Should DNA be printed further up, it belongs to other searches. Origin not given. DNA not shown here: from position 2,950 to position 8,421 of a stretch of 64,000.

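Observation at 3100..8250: Histidine kinase whose sensor is a ~1,100-aa adhesin-like ectodomain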

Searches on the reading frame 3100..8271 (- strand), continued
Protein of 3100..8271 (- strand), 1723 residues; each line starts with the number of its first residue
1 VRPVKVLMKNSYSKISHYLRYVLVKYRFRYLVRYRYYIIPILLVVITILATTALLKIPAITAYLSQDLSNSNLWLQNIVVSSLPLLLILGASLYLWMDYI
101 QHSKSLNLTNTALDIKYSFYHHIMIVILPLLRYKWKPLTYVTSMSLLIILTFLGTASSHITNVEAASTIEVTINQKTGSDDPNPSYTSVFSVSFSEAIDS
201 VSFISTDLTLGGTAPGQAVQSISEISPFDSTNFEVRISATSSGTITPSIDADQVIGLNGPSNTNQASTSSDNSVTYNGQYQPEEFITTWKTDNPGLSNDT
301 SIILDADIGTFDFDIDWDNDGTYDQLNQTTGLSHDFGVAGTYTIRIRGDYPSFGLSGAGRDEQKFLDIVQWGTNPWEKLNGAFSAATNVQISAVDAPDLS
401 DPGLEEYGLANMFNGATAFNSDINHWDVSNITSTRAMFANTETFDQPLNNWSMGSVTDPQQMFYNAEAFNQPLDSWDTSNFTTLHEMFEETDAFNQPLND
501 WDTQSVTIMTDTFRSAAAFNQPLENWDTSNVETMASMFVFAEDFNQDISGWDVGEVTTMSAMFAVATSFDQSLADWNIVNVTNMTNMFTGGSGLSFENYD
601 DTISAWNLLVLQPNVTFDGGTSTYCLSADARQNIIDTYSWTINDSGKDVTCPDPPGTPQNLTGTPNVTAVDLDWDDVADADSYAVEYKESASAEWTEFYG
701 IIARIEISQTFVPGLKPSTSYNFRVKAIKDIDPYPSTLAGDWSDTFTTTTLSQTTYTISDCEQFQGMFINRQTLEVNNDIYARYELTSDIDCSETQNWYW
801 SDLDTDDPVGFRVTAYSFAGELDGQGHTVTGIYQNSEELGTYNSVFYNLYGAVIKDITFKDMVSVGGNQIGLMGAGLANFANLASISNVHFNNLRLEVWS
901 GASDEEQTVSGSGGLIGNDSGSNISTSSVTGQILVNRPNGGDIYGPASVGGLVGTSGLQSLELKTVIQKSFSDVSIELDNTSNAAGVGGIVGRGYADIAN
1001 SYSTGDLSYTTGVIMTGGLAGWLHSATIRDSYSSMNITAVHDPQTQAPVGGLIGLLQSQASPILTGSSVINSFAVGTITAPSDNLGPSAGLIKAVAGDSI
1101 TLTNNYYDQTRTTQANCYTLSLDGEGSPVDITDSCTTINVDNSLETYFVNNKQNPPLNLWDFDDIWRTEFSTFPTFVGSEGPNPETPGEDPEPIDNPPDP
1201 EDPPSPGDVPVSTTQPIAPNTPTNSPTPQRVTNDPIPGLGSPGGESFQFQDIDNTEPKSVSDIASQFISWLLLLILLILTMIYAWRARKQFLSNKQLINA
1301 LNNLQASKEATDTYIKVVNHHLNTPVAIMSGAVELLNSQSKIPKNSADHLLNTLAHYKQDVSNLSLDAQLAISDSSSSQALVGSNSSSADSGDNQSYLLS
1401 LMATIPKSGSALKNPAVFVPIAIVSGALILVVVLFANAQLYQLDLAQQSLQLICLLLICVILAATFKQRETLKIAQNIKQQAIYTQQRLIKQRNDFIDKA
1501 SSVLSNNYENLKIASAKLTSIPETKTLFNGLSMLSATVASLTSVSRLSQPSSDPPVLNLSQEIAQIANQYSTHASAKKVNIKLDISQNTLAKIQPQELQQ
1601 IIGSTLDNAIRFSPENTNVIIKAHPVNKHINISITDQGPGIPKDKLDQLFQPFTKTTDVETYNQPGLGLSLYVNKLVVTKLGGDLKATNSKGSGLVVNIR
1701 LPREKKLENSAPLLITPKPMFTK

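Call 9: find_homologous_proteins(query=window:3100-8271:-)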
Query window:3100-8271:- (1723 aa): 2993 proteins with E <= 0.001 among 8000 candidates; the best 120 are listed.
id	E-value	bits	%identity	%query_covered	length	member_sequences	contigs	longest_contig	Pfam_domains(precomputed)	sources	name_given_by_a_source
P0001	0.0e+0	3854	100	100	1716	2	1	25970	PF03382.21,PF02518.32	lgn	-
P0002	0.0e+0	1929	42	21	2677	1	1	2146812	PF25061.1,PF03382.21,PF18962.8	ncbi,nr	ncbi:MAG: BspA family leucine-rich repeat surface protein [Chitinophagales bacterium]|nr:BspA family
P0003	0.0e+0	1793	39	24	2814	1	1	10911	PF25061.1,PF03382.21,PF00801.27,PF18911.7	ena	-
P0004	0.0e+0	1774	41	23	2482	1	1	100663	PF03382.21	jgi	jgi:surface protein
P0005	0.0e+0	1735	43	24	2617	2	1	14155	PF03382.21,PF18300.8,PF13585.13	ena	-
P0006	0.0e+0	1665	36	21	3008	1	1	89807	PF05589.18,PF03382.21,PF00801.27,PF18911.7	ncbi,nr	ncbi:MAG: BspA family leucine-rich repeat surface protein [Saprospiraceae bacterium]|nr:BspA family 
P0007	0.0e+0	1665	36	22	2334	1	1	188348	PF25061.1,PF03382.21,PF00801.27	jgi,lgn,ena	-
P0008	0.0e+0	1646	41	23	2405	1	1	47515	PF03382.21,PF18300.8,PF18962.8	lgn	-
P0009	0.0e+0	1495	41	21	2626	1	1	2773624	PF25061.1,PF03382.21,PF00801.27,PF18962.8,PF18911.7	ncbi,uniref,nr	ncbi:surface protein [Saonia flava]|uniref:Surface protein n=1 Tax=Saonia flava TaxID=523696 RepID=A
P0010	0.0e+0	1477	48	21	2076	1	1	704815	PF03382.21,PF18962.8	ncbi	ncbi:MAG: BspA family leucine-rich repeat surface protein [Saprospiraceae bacterium]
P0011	0.0e+0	1468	45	21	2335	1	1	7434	PF05589.18,PF03382.21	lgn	-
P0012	0.0e+0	1452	39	21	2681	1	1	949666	PF03382.21,PF00801.27,PF18962.8,PF18911.7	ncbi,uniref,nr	ncbi:BspA family leucine-rich repeat surface protein [Flagellimonas myxillae]|uniref:BspA family leu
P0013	0.0e+0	1445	35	22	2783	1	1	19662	PF05572.20,PF03382.21,PF00801.27,PF18911.7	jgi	jgi:surface protein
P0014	0.0e+0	1393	40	22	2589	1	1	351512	PF03382.21,PF00801.27,PF17957.8,PF02518.32,PF18911.7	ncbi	ncbi:MAG: BspA family leucine-rich repeat surface protein [Candidatus Saccharimonadales bacterium]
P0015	0.0e+0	1380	43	23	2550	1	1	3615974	PF03382.21,PF02494.23,PF18962.8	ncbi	-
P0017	0.0e+0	1378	56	35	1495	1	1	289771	PF03382.21,PF02518.32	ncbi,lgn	-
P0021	0.0e+0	1343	41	24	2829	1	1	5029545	PF03382.21,PF10282.16,PF20009.5,PF18962.8,PF16403.12,PF08450.19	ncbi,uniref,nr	ncbi:BspA family leucine-rich repeat surface protein [Flavivirga spongiicola]|uniref:BspA family leu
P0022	0.0e+0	1339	39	21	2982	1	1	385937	PF03382.21,PF00801.27,PF18962.8,PF18911.7,PF11721.15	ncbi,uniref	ncbi:BspA family leucine-rich repeat surface protein [Maribacter sp. 2308TA10-17]|uniref:BspA family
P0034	0.0e+0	1263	39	24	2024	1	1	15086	PF03382.21,PF18962.8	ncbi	-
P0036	0.0e+0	1252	39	22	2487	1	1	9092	PF25061.1,PF03382.21,PF00801.27,PF18962.8,PF18911.7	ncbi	ncbi:MAG: BspA family leucine-rich repeat surface protein, partial [Flammeovirgaceae bacterium]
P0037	0.0e+0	1248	42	21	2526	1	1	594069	PF25061.1,PF03382.21,PF00801.27,PF18962.8,PF18911.7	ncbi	-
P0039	0.0e+0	1243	36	24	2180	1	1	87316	PF03382.21,PF18962.8,PF13860.13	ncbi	-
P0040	0.0e+0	1243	39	23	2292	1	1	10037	PF03382.21,PF18962.8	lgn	-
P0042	0.0e+0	1234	39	21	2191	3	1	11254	PF03382.21,PF00801.27,PF18962.8,PF18911.7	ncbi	-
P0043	0.0e+0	1233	38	20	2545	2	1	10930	PF03382.21,PF00801.27,PF18962.8,PF18911.7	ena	-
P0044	0.0e+0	1228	40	22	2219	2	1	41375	PF03382.21,PF00801.27,PF18962.8,PF18911.7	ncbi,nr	nr:BspA family leucine-rich repeat surface protein [uncultured Allomuricauda sp.]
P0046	0.0e+0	1224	38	22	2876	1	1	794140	PF02868.22,PF03382.21,PF00801.27,PF18962.8,PF01447.25,PF07504.20,PF18911.7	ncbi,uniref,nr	ncbi:BspA family leucine-rich repeat surface protein [uncultured Maribacter sp.]|uniref:BspA family 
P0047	0.0e+0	1223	34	27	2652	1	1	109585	PF03382.21,PF18300.8,PF11617.14,PF02494.23,PF18962.8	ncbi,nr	ncbi:MAG: BspA family leucine-rich repeat surface protein [Saprospiraceae bacterium]|nr:BspA family 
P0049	0.0e+0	1213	39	21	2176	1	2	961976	PF14312.13,PF03382.21,PF00801.27,PF18962.8,PF18911.7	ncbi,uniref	ncbi:BspA family leucine-rich repeat surface protein [Spongiimicrobium sp. 2-473A-2-J]|uniref:BspA f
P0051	0.0e+0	1203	47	31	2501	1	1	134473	PF03382.21,PF00801.27,PF25059.2,PF17170.11,PF02518.32,PF01436.28,PF25021.2,PF06739.18,PF00041.28,PF08450.19,PF18911.7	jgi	jgi:surface protein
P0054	0.0e+0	1199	39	21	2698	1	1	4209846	PF03382.21,PF00801.27,PF18962.8,PF18911.7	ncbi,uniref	ncbi:BspA family leucine-rich repeat surface protein [Maribacter sp. LLG6340-A2]|uniref:BspA family 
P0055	0.0e+0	1195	42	18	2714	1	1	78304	PF05589.18,PF03382.21,PF00801.27,PF13385.14,PF18962.8,PF02210.32,PF00054.31,PF18911.7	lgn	-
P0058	0.0e+0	1184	40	22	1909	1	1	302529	PF03382.21,PF00801.27,PF18962.8,PF18911.7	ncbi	ncbi:MAG: BspA family leucine-rich repeat surface protein [Allomuricauda sp.]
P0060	0.0e+0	1173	40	22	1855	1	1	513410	PF03382.21,PF00801.27,PF18962.8,PF18911.7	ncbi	-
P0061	0.0e+0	1172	38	19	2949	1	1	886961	PF03382.21,PF00801.27,PF18962.8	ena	-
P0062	0.0e+0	1163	37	21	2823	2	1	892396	PF03382.21,PF00801.27,PF24517.3,PF18962.8,PF18911.7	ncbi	ncbi:MAG: hypothetical protein Mars2KO_01780 [Maribacter sp.]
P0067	0.0e+0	1143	39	22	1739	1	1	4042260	PF03382.21,PF00801.27,PF18962.8,PF18911.7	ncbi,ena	-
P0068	0.0e+0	1141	31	30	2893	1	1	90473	PF25061.1,PF03382.21,PF13205.13,PF18962.8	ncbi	ncbi:MAG: BspA family leucine-rich repeat surface protein [Bacteroidota bacterium]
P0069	0.0e+0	1141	38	21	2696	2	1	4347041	PF03382.21,PF00801.27,PF18962.8,PF18911.7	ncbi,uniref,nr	ncbi:BspA family leucine-rich repeat surface protein [Maribacter sp. MAR_2009_72]|uniref:BspA family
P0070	0.0e+0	1138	34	22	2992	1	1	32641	PF06282.17,PF03382.21,PF00801.27,PF02494.23,PF18962.8,PF16403.12,PF18911.7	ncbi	-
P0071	0.0e+0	1136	45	22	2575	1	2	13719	PF25061.1,PF03382.21,PF18962.8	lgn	-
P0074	0.0e+0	1130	37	22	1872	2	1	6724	PF05589.18,PF03382.21,PF00801.27,PF18962.8,PF18911.7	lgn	-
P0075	0.0e+0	1128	38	23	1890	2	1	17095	PF03382.21,PF00801.27,PF20009.5,PF18962.8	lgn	-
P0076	0.0e+0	1128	40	24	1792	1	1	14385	PF03382.21,PF18962.8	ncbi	ncbi:MAG: BspA family leucine-rich repeat surface protein [Bacteroidota bacterium]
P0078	0.0e+0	1125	38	22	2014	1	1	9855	PF03382.21,PF00801.27,PF18962.8,PF18911.7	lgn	-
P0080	0.0e+0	1124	35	28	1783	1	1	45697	PF03382.21,PF18962.8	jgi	-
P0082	0.0e+0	1118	36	22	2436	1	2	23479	PF03382.21,PF00801.27,PF18962.8,PF18911.7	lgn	-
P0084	0.0e+0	1116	41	23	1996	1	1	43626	PF03382.21,PF18300.8,PF18962.8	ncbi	-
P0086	0.0e+0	1109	38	22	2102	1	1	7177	PF03382.21,PF00801.27,PF18962.8,PF18911.7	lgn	-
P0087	0.0e+0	1108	39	24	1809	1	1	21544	PF03382.21,PF20009.5,PF18962.8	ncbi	-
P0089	0.0e+0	1097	39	21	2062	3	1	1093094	PF03382.21,PF00801.27,PF18962.8,PF18911.7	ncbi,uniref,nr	ncbi:BspA family leucine-rich repeat surface protein [Allomuricauda sp. M10]|uniref:BspA family leuc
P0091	0.0e+0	1089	34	25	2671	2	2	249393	PF03382.21,PF00801.27,PF18962.8,PF18911.7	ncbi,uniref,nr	ncbi:BspA family leucine-rich repeat surface protein [Maribacter aquivivus]|uniref:BspA family leuci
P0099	0.0e+0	1080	42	22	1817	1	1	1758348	PF03382.21,PF00801.27,PF18962.8,PF18911.7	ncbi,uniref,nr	ncbi:BspA family leucine-rich repeat surface protein [Croceivirga thetidis]|uniref:BspA family leuci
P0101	0.0e+0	1079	39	38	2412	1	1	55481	PF03382.21,PF25059.2,PF13449.13,PF02518.32,PF01436.28,PF06739.18,PF00041.28,PF08450.19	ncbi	-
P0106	0.0e+0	1065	38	22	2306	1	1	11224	PF03382.21,PF00801.27,PF18962.8,PF18911.7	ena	-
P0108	0.0e+0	1061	39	21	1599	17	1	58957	PF03382.21,PF00801.27,PF18962.8,PF18911.7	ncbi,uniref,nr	ncbi:BspA family leucine-rich repeat surface protein [Arenibacter sp. M-2]|uniref:BspA family leucin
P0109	0.0e+0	1058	37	21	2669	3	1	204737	PF03382.21,PF00801.27,PF18962.8,PF18911.7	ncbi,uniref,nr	ncbi:BspA family leucine-rich repeat surface protein [Maribacter dokdonensis]|uniref:BspA family leu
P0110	0.0e+0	1055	39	21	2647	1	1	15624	PF03382.21,PF00801.27,PF18962.8,PF18911.7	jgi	-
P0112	0.0e+0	1047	39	22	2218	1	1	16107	PF03382.21,PF00801.27,PF18962.8,PF18911.7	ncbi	-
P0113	0.0e+0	1047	42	21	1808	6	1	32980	PF03382.21,PF18962.8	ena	-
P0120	0.0e+0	1035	39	25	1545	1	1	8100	PF03382.21,PF18962.8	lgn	-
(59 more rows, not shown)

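Call 17: find_encoding_contigs(protein=P0017, flank=10000, max_places=4)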
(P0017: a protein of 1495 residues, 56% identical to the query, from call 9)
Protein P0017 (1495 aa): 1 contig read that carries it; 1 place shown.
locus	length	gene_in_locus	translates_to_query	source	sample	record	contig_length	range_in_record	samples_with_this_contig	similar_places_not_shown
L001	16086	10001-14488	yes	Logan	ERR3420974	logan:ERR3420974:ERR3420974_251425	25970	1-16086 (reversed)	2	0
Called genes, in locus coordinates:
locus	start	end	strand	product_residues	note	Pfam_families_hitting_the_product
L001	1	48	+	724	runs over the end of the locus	-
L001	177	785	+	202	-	-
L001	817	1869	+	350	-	PF01699:Na_Ca_ex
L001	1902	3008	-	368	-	PF00226:DnaJ, PF01556:DnaJ_C, PF00684:DnaJ_CXXCXGXG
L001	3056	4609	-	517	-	-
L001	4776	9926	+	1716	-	PF03382:DUF285, PF02518:HATPase_c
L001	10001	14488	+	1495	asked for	PF03382:DUF285, PF02518:HATPase_c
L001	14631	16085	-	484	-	?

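Call 58: find_encoding_contigs(protein=P0014, flank=10000, max_places=2)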
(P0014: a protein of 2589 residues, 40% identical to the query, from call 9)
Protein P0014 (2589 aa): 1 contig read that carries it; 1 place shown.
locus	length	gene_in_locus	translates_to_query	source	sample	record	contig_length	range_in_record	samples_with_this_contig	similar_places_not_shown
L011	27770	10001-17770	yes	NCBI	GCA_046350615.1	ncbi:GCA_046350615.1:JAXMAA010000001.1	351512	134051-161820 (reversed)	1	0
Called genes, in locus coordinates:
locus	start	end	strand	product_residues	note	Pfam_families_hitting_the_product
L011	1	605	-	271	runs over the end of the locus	PF00480:ROK, PF02685:Glucokinase (weak)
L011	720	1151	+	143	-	-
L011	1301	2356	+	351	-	PF13509:S1_2 (faint), PF21710:Spt6_S1 (faint), PF00575:S1, PF23459:S1_RRP5 (weak)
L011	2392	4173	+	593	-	PF04760:IF2_N, PF00009:GTP_EFTU, PF00071:Ras (weak), PF01926:MMR_HSR1, PF02421:FeoB_N (weak), PF22042:EF-G_D2, PF03144:GTP_EFTU_D2 (faint), PF11987:IF-2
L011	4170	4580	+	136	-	PF03479:PCC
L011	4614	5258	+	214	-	PF18908:DUF5663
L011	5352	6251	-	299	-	PF00551:Formyl_trans_N, PF02911:Formyl_trans_C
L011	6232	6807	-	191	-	PF01327:Pep_deformylase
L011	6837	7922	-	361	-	PF18319:Zn_ribbon_PriA (weak), PF00271:Helicase_C, PF18074:PriA_C (weak)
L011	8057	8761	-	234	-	PF17764:PriA_3primeBD, PF00270:DEAD, PF04851:ResIII, PF13604:AAA_30 (weak)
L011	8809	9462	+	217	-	PF00156:Pribosyltran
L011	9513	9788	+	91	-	-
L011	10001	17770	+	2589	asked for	PF00801:PKD (faint), PF03382:DUF285, PF18911:PKD_4 (weak), PF03382:DUF285, PF17957:Big_7, PF02518:HATPase_c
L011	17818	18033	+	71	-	PF01165:Ribosomal_S21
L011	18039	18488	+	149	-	PF09424:YqeY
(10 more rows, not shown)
